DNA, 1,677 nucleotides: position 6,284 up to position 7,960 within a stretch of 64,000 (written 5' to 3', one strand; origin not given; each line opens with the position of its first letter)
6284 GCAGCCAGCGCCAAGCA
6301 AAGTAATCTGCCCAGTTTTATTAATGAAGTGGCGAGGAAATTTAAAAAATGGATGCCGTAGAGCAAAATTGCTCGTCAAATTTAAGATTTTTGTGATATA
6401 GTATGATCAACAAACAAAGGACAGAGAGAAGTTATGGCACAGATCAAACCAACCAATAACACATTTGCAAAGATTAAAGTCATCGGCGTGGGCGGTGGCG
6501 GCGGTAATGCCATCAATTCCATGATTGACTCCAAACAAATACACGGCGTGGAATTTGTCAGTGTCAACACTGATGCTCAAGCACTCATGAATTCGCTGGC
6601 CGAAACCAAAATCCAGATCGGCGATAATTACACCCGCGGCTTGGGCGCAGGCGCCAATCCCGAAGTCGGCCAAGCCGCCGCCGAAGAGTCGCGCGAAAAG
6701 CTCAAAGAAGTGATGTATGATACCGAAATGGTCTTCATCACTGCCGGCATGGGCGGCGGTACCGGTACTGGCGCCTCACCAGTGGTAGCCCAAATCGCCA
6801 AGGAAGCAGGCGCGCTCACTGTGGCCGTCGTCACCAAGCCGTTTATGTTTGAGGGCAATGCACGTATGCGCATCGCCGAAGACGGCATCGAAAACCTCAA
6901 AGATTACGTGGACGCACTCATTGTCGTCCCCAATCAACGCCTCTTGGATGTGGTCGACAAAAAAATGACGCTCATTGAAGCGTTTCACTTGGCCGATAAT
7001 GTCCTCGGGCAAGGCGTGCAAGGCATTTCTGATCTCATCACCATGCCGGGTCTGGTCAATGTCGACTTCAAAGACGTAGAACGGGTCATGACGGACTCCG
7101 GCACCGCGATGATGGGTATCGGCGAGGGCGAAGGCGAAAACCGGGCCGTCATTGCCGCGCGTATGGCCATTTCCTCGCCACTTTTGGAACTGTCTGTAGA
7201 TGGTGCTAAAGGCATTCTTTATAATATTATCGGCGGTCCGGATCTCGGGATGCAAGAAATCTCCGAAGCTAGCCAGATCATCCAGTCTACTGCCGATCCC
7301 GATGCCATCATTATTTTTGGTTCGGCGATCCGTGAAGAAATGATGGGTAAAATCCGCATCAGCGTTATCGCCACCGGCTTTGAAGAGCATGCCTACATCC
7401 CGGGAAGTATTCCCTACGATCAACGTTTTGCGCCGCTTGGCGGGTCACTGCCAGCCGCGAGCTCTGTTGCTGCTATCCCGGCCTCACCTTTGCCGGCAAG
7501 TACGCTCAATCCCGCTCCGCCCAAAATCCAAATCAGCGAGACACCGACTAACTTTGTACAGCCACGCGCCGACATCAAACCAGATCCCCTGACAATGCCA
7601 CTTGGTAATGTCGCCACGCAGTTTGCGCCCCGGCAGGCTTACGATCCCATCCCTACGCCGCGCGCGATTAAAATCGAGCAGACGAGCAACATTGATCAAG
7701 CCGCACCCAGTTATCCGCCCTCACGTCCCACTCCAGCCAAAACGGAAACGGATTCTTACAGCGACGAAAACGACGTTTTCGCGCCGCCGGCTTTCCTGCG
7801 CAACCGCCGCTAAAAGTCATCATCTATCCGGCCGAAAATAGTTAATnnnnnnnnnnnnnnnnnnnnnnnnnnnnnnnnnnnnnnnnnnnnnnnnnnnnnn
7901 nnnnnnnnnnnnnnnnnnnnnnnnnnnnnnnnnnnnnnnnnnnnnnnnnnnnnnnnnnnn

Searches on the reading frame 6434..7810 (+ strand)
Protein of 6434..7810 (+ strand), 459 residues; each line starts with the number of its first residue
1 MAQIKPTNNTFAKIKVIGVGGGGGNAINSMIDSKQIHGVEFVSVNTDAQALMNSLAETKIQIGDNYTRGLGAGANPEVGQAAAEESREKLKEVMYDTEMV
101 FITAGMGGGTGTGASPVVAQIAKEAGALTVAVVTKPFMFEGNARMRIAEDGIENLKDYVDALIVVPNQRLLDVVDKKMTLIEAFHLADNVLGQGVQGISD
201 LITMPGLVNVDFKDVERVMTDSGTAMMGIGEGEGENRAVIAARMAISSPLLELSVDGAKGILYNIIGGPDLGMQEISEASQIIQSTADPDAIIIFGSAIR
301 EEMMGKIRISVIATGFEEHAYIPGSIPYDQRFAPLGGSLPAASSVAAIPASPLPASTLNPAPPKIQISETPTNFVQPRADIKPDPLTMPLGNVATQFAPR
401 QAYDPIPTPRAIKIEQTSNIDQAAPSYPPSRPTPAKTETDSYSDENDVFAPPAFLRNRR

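Call 77: search_protein_families(library=pfam, proteins=[window:6434-7810:+], max_evalue=0.00001)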
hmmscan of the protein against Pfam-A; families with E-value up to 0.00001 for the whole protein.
window:6434-7810:+ (459 aa): 2 families
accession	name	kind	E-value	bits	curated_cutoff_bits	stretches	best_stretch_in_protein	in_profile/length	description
PF00091.31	Tubulin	-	1.6e-50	172.5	33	1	13-174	1-189/190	Tubulin/FtsZ family, GTPase domain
PF12327.13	FtsZ_C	-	1.2e-32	112.5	27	1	223-317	1-95/95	FtsZ family, C-terminal domain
